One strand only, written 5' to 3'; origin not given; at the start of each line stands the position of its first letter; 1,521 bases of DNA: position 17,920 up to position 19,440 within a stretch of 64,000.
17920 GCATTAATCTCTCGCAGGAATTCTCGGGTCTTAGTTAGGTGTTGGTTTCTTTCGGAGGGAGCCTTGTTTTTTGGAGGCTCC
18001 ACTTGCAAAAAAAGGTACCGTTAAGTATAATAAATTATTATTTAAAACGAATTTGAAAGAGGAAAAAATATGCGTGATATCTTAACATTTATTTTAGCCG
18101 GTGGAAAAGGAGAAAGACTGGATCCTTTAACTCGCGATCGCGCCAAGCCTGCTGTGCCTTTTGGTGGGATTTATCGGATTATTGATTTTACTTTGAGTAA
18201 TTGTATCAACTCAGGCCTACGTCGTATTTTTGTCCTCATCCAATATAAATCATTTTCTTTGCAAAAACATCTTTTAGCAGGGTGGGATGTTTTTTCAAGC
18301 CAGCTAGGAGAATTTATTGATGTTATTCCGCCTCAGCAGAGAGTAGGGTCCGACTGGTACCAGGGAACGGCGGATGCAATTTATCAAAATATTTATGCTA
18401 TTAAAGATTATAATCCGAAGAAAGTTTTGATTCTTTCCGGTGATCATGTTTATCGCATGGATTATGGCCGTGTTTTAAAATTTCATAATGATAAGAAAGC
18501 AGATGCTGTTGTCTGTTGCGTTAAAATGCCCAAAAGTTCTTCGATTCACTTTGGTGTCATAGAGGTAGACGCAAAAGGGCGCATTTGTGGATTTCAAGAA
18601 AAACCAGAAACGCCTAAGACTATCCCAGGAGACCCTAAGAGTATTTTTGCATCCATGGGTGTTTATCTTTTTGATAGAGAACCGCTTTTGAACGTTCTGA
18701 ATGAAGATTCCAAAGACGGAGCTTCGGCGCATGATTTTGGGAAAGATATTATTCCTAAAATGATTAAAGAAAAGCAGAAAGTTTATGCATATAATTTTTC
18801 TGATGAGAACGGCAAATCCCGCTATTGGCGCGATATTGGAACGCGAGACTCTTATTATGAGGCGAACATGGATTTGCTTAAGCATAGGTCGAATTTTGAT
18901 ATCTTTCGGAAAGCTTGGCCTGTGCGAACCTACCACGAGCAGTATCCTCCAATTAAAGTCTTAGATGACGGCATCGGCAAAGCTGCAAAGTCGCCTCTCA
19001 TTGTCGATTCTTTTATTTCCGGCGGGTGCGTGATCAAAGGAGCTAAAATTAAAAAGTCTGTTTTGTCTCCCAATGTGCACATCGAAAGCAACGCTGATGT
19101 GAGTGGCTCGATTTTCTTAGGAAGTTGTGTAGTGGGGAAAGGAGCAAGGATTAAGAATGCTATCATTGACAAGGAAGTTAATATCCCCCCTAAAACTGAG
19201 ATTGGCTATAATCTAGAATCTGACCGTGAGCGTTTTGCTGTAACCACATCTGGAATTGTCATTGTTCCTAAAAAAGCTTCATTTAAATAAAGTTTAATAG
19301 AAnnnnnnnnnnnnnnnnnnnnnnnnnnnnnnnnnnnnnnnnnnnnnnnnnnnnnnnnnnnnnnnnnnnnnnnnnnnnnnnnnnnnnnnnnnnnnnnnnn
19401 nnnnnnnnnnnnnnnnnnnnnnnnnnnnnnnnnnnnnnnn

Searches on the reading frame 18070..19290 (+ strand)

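Call 6: search_protein_families(library=pfam, proteins=[window:18070-19290:+], max_evalue=0.001)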
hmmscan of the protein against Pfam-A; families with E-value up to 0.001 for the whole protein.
window:18070-19290:+ (406 aa): 5 families
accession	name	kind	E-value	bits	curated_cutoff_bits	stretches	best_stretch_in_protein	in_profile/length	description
PF00483.29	NTP_transferase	-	2.9e-65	220.7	21.2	1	7-271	3-244/245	Nucleotidyl transferase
PF24894.1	Hexapep_GlmU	-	2.3e-32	111.6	23.3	1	306-399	11-104/104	GlmU-like, C-terminal hexapeptide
PF25247.1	LbH_GLGC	-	1e-11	45.3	27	2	354-404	75-129/135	GLGC left-handed parallel beta-helix domain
PF25084.1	LbH_EIF2B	-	4.2e-08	33.6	54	1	313-378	21-87/105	EIF2B subunit epsilon LbH domain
PF12804.13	NTP_transf_3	-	0.00028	21.6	27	1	7-150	2-122/160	MobA-like NTP transferase domain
